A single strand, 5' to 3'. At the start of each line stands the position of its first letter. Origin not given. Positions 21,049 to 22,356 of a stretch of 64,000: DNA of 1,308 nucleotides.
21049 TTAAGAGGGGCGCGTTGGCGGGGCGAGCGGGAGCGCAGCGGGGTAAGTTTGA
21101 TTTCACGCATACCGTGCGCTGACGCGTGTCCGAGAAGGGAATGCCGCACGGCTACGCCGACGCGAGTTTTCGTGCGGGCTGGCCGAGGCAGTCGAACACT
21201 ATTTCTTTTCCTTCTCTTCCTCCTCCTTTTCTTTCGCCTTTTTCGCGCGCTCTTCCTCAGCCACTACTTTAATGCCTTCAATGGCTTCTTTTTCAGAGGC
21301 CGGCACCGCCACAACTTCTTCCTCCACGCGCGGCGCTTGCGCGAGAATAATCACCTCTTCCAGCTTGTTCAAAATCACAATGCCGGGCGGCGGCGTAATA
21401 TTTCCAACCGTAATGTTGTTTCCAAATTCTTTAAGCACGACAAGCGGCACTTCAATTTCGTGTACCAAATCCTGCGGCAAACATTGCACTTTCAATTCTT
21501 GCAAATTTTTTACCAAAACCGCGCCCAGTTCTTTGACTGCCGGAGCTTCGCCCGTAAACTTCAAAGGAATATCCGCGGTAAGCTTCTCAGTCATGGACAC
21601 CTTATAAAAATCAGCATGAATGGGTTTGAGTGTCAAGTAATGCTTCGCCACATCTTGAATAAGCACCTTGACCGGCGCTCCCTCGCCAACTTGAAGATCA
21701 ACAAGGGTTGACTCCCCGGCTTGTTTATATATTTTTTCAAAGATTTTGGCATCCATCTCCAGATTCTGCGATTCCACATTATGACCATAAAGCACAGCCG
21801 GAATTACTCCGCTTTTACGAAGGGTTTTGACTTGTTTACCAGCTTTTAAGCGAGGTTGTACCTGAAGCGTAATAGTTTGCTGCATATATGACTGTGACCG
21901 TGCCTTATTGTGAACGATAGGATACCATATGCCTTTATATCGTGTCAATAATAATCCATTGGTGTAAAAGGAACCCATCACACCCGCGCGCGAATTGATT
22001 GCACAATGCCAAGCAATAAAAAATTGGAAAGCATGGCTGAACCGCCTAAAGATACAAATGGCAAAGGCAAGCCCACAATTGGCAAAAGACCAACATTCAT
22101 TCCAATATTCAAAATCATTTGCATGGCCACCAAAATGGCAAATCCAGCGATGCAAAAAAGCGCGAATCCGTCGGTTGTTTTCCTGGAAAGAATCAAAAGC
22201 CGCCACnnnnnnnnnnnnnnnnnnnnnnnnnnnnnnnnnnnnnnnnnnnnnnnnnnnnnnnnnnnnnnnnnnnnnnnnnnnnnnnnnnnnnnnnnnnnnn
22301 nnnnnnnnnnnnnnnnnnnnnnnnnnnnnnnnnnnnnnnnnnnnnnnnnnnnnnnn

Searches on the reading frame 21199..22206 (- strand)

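Call 72: search_protein_families(library=pfam, proteins=[window:21199-22206:-], max_evalue=0.001)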
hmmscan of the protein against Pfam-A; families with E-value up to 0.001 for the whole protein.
window:21199-22206:- (335 aa): 2 families
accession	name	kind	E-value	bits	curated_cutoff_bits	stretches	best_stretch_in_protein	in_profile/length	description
PF01386.24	Ribosomal_L25p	-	1.6e-20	73.8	23.6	1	114-200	1-82/82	Ribosomal L25p family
PF14693.11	Ribosomal_TL5_C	-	4.1e-16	59.5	27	1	208-293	1-84/84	Ribosomal protein TL5, C-terminal domain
